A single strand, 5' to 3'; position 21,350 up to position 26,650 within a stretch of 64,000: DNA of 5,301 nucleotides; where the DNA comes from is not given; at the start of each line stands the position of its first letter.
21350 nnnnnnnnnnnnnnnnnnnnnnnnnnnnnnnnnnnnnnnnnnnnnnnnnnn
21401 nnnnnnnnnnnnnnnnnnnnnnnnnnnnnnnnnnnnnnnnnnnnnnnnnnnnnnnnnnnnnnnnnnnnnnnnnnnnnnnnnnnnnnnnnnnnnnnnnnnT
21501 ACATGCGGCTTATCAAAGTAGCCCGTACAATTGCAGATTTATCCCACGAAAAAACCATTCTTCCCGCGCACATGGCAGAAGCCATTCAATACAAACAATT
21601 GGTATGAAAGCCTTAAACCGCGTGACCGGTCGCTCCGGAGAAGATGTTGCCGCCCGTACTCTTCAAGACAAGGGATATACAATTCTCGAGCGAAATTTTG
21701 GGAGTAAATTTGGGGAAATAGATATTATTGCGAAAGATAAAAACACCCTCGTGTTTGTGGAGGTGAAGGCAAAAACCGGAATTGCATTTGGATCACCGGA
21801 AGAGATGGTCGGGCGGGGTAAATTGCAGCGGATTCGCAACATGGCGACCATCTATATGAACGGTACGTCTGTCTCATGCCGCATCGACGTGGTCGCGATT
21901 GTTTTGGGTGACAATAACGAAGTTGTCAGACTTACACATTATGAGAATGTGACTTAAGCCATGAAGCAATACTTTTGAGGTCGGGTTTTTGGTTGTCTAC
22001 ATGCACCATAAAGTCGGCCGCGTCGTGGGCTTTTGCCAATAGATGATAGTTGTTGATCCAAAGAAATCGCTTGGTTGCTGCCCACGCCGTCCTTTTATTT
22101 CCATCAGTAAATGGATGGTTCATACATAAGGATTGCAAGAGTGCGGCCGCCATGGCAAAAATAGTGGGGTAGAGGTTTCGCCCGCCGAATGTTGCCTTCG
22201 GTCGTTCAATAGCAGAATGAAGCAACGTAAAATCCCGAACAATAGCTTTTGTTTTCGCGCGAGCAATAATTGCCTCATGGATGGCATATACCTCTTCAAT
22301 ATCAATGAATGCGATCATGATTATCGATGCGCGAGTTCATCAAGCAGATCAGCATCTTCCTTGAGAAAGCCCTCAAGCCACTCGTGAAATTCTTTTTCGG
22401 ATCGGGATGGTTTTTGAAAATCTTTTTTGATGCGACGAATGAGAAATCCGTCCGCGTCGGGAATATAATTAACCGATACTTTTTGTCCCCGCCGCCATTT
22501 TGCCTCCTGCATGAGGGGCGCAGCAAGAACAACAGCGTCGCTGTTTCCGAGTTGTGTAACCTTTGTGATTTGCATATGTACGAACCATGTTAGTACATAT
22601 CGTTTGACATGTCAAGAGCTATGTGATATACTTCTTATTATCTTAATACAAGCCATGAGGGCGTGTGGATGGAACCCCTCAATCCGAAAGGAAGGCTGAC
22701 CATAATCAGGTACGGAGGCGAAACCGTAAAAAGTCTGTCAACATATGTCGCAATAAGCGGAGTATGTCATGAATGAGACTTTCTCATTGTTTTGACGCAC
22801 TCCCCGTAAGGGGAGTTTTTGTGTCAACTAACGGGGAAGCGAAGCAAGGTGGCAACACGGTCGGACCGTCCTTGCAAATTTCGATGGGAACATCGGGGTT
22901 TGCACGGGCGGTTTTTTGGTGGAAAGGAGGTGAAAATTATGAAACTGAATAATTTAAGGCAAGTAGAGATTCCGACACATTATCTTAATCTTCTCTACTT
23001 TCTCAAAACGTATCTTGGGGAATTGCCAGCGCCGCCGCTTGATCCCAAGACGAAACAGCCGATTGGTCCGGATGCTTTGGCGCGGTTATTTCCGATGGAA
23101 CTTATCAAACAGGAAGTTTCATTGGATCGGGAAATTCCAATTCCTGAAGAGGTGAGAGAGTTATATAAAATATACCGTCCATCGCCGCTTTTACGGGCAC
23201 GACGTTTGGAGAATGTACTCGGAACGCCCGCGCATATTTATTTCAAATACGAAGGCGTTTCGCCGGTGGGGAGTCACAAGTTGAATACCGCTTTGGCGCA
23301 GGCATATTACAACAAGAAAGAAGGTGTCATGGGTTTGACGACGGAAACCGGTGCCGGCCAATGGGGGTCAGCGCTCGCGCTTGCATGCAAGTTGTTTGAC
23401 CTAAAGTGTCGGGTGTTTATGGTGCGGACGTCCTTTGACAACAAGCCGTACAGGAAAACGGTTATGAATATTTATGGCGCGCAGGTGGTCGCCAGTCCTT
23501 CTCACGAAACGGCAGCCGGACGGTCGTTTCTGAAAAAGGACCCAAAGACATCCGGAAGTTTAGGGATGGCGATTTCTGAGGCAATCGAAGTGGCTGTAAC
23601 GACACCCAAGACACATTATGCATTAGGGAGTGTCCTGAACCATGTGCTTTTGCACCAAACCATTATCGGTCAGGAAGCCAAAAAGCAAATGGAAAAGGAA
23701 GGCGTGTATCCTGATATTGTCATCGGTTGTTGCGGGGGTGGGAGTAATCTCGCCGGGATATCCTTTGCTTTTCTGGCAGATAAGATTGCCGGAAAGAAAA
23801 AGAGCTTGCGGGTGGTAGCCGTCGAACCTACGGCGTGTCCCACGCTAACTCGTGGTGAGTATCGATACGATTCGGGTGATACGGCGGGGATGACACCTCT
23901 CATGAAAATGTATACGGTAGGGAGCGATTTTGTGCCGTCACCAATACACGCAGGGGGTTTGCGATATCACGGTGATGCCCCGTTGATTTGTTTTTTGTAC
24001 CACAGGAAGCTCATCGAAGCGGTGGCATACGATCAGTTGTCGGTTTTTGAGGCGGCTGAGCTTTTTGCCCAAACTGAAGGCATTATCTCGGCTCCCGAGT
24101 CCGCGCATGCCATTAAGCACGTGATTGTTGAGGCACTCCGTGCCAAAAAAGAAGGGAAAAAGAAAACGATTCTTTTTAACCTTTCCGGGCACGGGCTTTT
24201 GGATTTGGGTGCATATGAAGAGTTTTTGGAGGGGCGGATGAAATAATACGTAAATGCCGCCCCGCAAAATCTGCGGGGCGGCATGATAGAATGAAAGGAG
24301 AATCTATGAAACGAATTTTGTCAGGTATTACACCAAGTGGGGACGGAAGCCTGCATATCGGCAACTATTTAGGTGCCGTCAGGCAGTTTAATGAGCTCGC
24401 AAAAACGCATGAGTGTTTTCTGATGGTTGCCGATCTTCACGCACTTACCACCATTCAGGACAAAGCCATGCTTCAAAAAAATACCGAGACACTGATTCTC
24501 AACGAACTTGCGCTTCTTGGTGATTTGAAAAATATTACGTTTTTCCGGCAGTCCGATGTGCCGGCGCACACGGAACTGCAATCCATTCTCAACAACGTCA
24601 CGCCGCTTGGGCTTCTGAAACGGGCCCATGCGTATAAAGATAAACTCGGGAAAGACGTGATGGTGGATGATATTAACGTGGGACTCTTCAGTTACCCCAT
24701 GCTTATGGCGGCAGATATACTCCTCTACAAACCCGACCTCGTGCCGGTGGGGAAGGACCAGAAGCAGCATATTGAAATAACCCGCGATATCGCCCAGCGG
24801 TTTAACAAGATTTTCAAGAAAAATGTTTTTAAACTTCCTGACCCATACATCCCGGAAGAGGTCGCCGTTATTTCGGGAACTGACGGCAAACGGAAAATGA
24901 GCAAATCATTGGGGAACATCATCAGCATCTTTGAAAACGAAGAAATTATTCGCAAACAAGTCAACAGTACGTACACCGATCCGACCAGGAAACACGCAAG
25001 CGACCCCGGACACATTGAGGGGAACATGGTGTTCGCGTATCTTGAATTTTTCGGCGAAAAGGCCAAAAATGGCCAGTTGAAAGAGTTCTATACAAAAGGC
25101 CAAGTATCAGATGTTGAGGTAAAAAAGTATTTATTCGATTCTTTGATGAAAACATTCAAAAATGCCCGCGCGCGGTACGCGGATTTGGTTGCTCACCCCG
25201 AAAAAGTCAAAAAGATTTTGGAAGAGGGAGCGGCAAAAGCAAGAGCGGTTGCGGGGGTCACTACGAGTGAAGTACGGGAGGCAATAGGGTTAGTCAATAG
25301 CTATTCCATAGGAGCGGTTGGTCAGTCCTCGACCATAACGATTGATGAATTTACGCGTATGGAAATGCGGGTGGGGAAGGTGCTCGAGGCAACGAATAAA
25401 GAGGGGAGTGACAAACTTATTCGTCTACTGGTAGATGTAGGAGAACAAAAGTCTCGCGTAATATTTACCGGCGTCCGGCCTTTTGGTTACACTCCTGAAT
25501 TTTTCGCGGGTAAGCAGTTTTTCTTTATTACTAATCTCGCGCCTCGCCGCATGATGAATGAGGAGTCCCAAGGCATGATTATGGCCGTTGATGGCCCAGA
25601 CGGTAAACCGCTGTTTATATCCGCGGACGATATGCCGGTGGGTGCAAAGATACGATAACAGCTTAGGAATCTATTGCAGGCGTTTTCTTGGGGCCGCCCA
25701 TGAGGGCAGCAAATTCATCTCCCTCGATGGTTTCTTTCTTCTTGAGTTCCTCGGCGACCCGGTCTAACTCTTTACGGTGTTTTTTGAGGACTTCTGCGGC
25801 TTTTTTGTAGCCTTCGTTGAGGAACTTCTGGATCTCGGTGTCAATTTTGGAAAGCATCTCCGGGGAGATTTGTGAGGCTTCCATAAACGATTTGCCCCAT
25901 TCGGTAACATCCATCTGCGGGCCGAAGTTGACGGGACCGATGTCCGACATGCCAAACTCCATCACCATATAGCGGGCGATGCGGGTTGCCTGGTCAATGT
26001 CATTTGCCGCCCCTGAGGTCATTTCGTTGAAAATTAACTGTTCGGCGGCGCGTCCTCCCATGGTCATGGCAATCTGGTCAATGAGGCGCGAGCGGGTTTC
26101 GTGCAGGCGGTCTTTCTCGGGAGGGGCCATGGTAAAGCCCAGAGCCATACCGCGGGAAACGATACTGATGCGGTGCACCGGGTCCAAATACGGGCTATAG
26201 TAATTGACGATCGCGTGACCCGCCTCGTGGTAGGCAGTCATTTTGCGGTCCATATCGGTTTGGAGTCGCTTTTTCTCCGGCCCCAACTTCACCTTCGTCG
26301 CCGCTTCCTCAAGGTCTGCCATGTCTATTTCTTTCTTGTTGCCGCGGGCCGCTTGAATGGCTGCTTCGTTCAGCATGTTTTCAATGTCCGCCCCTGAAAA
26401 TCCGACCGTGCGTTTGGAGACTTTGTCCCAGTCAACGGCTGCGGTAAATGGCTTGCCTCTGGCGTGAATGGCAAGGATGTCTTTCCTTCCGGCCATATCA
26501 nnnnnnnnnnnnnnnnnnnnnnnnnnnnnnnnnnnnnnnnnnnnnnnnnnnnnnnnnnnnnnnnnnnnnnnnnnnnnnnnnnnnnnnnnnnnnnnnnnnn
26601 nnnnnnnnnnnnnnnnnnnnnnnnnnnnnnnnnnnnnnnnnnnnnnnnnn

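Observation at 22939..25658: TrpB2 without TrpA, co-transcribed with a TrpRS carrying a C-terminal tRNA-binding OB-fold domain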

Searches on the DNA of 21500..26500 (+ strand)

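Call 4: search_rna_families(source=window, start=21500, end=26500, threshold=evalue, max_evalue=1, show_alignments=3)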
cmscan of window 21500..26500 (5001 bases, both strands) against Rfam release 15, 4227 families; matches with E-value up to 1: 2.
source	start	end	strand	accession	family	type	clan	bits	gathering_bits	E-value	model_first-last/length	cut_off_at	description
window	25544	25606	+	RF00218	SNORD46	Gene; snRNA; snoRNA; CD-box;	CL00061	20.2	40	0.79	1-104/104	no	Small nucleolar RNA SNORD46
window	22760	22876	+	RF00230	T-box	Cis-reg; leader;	-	18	93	0.78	1-219/219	no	T-box leader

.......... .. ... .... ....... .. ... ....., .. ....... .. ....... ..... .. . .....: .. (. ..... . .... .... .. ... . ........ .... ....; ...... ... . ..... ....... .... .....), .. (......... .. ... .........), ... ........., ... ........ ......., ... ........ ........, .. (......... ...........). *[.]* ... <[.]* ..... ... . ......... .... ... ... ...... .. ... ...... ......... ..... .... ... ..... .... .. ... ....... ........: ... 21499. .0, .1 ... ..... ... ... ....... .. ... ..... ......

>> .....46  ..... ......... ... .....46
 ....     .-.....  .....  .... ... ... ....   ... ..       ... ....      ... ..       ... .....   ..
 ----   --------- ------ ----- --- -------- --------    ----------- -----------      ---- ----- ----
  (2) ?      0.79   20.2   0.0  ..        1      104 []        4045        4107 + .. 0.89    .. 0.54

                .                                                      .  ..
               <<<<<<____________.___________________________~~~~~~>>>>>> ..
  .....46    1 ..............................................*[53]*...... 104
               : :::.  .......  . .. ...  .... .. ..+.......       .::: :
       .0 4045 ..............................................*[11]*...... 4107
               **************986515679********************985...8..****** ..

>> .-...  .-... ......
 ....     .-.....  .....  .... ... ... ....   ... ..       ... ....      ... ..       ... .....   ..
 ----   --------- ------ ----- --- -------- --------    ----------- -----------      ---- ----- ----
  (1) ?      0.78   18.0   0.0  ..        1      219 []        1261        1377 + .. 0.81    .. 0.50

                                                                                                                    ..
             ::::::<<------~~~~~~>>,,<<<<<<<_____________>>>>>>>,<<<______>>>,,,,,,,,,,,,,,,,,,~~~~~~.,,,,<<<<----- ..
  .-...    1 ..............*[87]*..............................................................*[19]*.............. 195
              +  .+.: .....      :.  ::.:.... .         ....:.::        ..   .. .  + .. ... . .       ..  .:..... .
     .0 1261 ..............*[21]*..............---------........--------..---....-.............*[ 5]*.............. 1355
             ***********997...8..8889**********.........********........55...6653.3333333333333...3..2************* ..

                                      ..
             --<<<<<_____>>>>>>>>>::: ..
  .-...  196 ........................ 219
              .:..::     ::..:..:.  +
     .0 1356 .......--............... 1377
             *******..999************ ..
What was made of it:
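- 22646..22917 (+): Trp-specific T-box-like transcriptional leader. It has a short Stem I with a GA/K-turn-like base and a terminal specifier loop, a Stem II region, Stem III, an antiterminator and a terminator. Weak Rfam T-box hit (18 bits, E=0.78, call 4).
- On T-box riboswitch (RF00230): 18 bits against 93, E = 0.78 (call 4).
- Weak Rfam hit (call 4).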

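Call 13: search_rna_families(sources=[L003, L004, L005, L008, L019, L021, L023, L028, L030, L034, L049, L052, L070], threshold=gathering)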
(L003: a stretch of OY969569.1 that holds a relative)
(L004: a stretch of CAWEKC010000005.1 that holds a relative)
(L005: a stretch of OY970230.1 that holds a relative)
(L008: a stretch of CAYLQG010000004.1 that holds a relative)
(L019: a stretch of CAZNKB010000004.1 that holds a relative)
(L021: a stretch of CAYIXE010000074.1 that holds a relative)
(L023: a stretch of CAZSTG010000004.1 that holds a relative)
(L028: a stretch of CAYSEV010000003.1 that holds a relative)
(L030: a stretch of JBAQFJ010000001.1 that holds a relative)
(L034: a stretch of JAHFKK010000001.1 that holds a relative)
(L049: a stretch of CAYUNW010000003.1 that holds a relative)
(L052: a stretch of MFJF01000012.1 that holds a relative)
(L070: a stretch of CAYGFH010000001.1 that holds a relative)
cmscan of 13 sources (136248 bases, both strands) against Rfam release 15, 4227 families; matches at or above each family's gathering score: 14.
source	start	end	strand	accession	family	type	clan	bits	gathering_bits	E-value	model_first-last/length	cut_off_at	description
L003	2372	2443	+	RF00005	tRNA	Gene; tRNA;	CL00001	75.3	29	2.3e-14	1-71/71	no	tRNA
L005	3457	3528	+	RF00005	tRNA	Gene; tRNA;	CL00001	75.3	29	2.3e-14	1-71/71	no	tRNA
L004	3453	3524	+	RF00005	tRNA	Gene; tRNA;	CL00001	70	29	6.9e-13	1-71/71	no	tRNA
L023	3463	3533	+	RF00005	tRNA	Gene; tRNA;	CL00001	66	29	8.3e-12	1-71/71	no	tRNA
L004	1344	1415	-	RF00005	tRNA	Gene; tRNA;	CL00001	62.5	29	7.6e-11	1-71/71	no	tRNA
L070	1755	1826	-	RF00005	tRNA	Gene; tRNA;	CL00001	62.5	29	7.6e-11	1-71/71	no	tRNA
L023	2757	2828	-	RF00005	tRNA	Gene; tRNA;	CL00001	60.8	29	2.3e-10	1-71/71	no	tRNA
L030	2310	2381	-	RF00005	tRNA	Gene; tRNA;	CL00001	60.8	29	2.3e-10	1-71/71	no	tRNA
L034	2557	2628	+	RF00005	tRNA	Gene; tRNA;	CL00001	60.2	29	3.3e-10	1-71/71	no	tRNA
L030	3404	3474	+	RF00005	tRNA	Gene; tRNA;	CL00001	59.1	29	6.9e-10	1-71/71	no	tRNA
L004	1545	1755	-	RF00028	Intron_gpI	Intron;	-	52.2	50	4.6e-10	1-253/253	no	Group I catalytic intron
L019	1459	1528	-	RF00005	tRNA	Gene; tRNA;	CL00001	46.2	29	2.4e-06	1-71/71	no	tRNA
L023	3070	3139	+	RF00005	tRNA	Gene; tRNA;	CL00001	46.1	29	2.5e-06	1-71/71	no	tRNA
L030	3005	3074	+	RF00005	tRNA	Gene; tRNA;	CL00001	46.1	29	2.5e-06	1-71/71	no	tRNA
